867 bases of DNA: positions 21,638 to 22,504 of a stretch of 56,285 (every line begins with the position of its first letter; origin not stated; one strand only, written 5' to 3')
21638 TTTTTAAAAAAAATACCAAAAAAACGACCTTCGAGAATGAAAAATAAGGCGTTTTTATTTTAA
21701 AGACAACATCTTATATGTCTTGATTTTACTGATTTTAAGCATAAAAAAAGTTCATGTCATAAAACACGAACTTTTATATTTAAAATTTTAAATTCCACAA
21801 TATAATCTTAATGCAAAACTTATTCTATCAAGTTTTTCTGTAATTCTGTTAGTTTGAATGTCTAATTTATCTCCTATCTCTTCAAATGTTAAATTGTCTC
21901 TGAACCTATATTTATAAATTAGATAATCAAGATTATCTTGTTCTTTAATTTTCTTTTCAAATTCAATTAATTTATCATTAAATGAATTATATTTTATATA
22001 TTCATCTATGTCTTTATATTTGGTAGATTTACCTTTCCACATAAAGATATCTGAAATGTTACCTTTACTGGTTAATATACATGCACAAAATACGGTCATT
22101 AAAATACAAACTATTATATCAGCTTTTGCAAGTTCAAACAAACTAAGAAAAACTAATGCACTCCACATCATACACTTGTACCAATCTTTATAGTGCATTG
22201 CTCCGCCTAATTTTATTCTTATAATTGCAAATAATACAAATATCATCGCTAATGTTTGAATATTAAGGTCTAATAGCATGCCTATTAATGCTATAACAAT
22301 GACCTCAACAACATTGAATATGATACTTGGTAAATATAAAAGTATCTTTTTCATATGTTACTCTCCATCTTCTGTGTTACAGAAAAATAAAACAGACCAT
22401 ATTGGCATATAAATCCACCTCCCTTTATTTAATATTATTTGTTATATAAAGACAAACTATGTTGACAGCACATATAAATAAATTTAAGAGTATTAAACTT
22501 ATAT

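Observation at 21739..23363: Self-contained cassette: XhlA-like, 6-TM protein, 16-aa Cys peptide, and an AgrB-like membrane domain fused to a sigma-r4-type HTH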

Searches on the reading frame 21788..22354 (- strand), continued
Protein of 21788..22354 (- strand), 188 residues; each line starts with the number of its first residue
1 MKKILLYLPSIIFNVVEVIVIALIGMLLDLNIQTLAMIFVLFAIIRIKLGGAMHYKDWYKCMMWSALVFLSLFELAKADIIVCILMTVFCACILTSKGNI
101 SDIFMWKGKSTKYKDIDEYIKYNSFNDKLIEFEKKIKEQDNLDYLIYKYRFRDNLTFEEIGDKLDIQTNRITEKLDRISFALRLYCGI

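Call 47: search_protein_families(library=pfam, alignment_id=A2, max_evalue=0.05)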
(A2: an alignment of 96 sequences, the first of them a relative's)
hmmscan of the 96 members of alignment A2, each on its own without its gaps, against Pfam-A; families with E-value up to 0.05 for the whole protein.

A. member 1, P0001 (188 aa): 3 families
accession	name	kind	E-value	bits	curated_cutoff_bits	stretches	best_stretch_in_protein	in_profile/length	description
PF04647.20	AgrB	-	3.1e-06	27.1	23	1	10-116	28-132/185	Accessory gene regulator B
PF21664.2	TBPIP_C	-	0.0029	18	27.2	1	101-166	39-102/115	TBP-interacting protein, C-terminal domain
PF04545.22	Sigma70_r4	-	0.018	15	24.1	1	149-171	15-37/50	Sigma-70, region 4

B. families by the number of members that match (of 96 scanned): 19 families
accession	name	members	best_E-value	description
PF04647.20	AgrB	94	5.1e-11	Accessory gene regulator B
PF21664.2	TBPIP_C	33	0.0014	TBP-interacting protein, C-terminal domain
PF04545.22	Sigma70_r4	17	5.5e-05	Sigma-70, region 4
PF17459.7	DUF5422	6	0.0008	Family of unknown function (DUF5422)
PF21476.4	PF0610-like_N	5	0.0057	PF0610-like, N-terminal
PF01022.26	HTH_5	4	0.0016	Bacterial regulatory protein, arsR family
PF18555.7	MobL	4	0.01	MobL relaxases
PF20969.2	MASE11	3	0.012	MASE11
PF09843.14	DUF2070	3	0.013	Predicted membrane protein (DUF2070)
PF13623.11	SurA_N_2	2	0.018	SurA-like N-terminal domain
PF15159.11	PIG-Y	2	0.043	Phosphatidylinositol N-acetylglucosaminyltransferase subunit Y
PF21051.3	ARMC9_LisH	1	0.0094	ARMC9, LIS1 homology motif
PF12940.12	RAG1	1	0.011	Recombination-activation protein 1 (RAG1), recombinase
PF03979.19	Sigma70_r1_1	1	0.016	Sigma-70 factor, region 1.1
PF01697.33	Glyco_transf_92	1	0.022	Glycosyltransferase family 92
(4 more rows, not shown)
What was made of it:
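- On Sigma-70 region 4 (Pfam PF04545): 17 of 96 relatives match at E <= 0.05, best 5.5e-5 (call 47).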

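Call 77: list_cluster_members(proteins=[P0005, P0081, P0101, P0072, P0123, P0126, P0150, P0185, P0200])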
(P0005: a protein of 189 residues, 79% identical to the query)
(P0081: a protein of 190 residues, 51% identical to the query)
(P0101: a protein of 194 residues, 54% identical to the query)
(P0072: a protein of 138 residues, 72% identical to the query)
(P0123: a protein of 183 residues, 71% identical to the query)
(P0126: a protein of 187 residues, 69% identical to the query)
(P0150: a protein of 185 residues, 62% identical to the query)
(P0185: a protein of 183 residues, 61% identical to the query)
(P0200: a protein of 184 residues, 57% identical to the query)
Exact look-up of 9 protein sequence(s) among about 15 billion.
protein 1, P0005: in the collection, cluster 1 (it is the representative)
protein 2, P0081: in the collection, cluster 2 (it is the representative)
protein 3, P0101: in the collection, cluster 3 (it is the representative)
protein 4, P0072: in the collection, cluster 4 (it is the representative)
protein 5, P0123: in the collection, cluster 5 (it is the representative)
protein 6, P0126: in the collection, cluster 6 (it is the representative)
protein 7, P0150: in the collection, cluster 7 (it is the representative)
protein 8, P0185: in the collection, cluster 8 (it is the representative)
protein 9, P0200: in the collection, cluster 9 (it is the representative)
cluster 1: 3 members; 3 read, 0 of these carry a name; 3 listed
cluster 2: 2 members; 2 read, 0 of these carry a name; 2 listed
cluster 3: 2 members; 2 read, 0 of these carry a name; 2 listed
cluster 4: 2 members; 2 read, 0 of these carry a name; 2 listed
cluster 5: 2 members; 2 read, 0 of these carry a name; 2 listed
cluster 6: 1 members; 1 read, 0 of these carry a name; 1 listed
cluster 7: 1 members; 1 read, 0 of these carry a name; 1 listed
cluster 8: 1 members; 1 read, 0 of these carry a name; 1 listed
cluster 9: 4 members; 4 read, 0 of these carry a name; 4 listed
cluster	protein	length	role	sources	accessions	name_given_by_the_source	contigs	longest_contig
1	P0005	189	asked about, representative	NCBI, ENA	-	-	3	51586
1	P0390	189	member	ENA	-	-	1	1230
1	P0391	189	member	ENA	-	-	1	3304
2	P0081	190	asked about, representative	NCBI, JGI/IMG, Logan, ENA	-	-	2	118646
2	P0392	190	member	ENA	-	-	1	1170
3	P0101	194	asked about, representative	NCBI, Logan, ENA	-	-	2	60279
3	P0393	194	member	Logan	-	-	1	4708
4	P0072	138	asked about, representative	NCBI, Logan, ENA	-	-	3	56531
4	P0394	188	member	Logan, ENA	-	-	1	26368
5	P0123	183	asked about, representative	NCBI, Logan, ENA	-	-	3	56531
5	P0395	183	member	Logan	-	-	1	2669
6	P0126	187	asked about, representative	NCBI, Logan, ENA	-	-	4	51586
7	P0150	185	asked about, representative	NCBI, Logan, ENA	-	-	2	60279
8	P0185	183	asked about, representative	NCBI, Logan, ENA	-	-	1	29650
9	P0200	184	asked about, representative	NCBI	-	-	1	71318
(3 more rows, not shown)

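Call 78: find_encoding_contigs(protein=P0081, flank=10000, max_places=2)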
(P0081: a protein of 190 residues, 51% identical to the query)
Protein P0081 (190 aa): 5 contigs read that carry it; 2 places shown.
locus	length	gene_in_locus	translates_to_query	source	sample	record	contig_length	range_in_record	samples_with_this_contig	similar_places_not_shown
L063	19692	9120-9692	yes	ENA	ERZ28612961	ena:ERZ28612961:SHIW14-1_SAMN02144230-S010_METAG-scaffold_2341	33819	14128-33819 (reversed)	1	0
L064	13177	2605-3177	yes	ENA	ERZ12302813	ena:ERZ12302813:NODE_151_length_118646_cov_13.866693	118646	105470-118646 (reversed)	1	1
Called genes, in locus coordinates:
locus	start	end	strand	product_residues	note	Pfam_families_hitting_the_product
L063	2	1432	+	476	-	?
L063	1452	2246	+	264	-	PF00112:Peptidase_C1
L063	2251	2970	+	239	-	-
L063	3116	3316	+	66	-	-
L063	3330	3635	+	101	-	-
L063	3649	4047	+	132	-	PF04102:SlyX (weak)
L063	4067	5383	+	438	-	-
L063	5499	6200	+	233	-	-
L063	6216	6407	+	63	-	-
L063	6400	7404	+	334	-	-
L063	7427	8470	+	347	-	PF00535:Glycos_transf_2, PF10111:Glyco_tranf_2_2 (faint)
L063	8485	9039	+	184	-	-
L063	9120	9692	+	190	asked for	-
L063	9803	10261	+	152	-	-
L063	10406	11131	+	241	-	-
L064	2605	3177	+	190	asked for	-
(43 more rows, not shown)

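Call 86: search_protein_families(library=padloc, proteins=[window:21788-22354:-], max_evalue=0.1)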
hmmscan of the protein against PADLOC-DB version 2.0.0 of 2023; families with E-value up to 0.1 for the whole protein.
window:21788-22354:- (188 aa): 0 families

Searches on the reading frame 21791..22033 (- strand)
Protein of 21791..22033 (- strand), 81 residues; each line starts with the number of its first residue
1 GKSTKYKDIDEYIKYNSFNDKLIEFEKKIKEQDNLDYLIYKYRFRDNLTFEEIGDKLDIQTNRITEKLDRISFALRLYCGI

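Call 96: search_solved_structures(query=A6, max_evalue=10, show_alignments=4)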
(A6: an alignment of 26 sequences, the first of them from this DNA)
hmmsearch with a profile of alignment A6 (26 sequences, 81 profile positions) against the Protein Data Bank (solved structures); distinct sequences matched with E-value up to 10: 4.
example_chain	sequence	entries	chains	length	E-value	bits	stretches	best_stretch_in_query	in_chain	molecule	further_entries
2czr_A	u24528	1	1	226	0.0037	20.7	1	8-57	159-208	TBP-interacting protein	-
8vd6_A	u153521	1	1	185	0.13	15.7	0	45-67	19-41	CAP REPEAT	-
9l6b_B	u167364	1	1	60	1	12.8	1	22-57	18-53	UPF0225 protein YchJ -B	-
8ti8_A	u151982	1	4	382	8.2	9.9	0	7-34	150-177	Shedu protein SduA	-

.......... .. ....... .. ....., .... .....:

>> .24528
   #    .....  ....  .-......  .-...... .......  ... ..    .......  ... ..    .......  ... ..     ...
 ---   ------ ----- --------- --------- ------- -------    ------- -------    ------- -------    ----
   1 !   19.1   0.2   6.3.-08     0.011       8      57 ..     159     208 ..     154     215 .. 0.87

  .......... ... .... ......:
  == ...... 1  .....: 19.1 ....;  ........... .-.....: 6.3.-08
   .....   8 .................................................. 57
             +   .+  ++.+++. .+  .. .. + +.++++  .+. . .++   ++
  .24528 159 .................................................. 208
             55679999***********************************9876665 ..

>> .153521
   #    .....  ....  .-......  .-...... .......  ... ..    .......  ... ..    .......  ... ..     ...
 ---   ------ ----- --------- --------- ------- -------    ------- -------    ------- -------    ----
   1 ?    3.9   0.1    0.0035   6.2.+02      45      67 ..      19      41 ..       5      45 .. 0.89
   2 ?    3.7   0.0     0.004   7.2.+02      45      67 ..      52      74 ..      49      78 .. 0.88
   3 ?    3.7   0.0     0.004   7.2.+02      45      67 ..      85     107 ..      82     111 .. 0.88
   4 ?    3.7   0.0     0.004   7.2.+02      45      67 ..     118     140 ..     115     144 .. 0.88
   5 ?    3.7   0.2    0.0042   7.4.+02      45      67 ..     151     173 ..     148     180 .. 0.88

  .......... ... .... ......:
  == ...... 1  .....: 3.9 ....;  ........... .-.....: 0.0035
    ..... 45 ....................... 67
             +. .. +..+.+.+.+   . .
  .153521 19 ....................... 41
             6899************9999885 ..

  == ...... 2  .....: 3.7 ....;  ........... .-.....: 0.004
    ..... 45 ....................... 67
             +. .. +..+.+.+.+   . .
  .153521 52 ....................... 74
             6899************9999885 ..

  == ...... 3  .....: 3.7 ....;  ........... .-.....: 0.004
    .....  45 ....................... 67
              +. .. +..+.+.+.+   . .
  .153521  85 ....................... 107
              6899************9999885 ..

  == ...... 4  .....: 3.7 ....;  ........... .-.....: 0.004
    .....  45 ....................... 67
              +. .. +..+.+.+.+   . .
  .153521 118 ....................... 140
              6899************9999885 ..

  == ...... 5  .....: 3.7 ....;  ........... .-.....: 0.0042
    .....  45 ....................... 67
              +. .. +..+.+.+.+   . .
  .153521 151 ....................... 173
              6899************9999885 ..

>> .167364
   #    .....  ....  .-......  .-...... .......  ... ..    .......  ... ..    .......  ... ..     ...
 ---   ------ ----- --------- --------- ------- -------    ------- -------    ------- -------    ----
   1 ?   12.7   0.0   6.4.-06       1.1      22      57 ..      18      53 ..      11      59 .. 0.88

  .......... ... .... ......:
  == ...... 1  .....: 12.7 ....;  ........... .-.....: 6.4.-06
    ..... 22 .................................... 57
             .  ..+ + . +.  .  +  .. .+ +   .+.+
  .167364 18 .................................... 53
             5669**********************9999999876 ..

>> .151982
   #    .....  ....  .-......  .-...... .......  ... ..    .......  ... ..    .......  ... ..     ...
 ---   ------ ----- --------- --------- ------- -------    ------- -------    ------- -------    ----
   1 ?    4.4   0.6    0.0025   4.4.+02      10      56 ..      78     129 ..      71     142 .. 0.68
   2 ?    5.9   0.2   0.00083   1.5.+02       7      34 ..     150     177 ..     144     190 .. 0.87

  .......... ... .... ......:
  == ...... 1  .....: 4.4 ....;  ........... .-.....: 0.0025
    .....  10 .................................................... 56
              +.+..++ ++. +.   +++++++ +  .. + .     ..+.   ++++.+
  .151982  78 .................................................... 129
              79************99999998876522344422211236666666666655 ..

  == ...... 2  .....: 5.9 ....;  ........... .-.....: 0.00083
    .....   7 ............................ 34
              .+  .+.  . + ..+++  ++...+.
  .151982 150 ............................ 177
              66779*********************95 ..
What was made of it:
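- On Sigma-70 region 4 (Pfam PF04545): A C-terminal profile finds no sigma factor among PDB sequences (call 96).
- A C-terminal profile finds no sigma factor among PDB sequences (call 96), and all Foldseek E-values exceed 0.1.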
